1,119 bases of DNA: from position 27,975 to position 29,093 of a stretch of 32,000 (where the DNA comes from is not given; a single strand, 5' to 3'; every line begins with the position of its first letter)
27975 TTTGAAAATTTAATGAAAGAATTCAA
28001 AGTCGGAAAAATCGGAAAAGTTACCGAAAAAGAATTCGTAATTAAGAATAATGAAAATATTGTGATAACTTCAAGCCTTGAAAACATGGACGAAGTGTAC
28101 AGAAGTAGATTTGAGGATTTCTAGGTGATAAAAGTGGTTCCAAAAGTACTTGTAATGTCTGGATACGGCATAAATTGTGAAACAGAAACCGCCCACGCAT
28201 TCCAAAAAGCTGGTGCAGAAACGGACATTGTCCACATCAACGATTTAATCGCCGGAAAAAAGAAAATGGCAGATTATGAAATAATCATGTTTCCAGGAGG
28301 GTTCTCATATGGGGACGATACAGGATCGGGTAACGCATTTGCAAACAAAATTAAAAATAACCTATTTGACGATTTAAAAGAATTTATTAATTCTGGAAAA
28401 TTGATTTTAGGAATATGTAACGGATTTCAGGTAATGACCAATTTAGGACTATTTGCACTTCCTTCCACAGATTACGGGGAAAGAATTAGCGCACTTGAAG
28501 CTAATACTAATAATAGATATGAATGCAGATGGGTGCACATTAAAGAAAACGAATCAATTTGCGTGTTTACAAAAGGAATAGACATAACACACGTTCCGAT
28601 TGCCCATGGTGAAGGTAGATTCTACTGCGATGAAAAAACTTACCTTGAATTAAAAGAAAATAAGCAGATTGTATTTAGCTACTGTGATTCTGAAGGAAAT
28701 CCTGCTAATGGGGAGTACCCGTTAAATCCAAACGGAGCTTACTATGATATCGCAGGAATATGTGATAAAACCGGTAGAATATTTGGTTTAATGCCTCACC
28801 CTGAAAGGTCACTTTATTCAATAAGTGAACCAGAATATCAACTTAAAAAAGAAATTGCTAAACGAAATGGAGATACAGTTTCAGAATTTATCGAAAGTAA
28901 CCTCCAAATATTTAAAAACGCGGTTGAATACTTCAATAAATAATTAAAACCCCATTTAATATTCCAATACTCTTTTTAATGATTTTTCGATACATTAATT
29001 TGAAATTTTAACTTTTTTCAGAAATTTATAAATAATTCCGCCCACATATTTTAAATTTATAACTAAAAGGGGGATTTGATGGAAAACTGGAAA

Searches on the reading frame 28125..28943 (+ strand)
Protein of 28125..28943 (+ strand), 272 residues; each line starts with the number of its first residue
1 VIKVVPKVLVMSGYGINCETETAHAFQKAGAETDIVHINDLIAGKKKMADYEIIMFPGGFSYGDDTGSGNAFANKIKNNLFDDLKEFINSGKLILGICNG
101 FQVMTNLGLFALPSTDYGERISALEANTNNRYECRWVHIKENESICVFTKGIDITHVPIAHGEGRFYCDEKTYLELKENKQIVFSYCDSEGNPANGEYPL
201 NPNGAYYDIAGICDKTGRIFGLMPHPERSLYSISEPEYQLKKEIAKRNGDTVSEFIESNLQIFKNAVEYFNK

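Call 10: search_protein_families(library=pfam, proteins=[window:28125-28943:+], max_evalue=0.01)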
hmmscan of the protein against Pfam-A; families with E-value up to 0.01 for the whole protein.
window:28125-28943:+ (272 aa): 4 families
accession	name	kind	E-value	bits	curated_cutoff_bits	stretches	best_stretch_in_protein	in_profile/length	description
PF13507.12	GATase_5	-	1.2e-83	280.6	27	1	6-270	2-260/260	CobB/CobQ-like glutamine amidotransferase domain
PF00117.34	GATase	-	1.2e-05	25.5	22.8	1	21-106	12-87/190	Glutamine amidotransferase class-I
PF07685.20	GATase_3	-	2.5e-05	24.4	27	1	46-105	35-89/196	CobB/CobQ-like glutamine amidotransferase domain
PF01965.30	DJ-1_PfpI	-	0.001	19.4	26.6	1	43-109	54-112/165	DJ-1/PfpI family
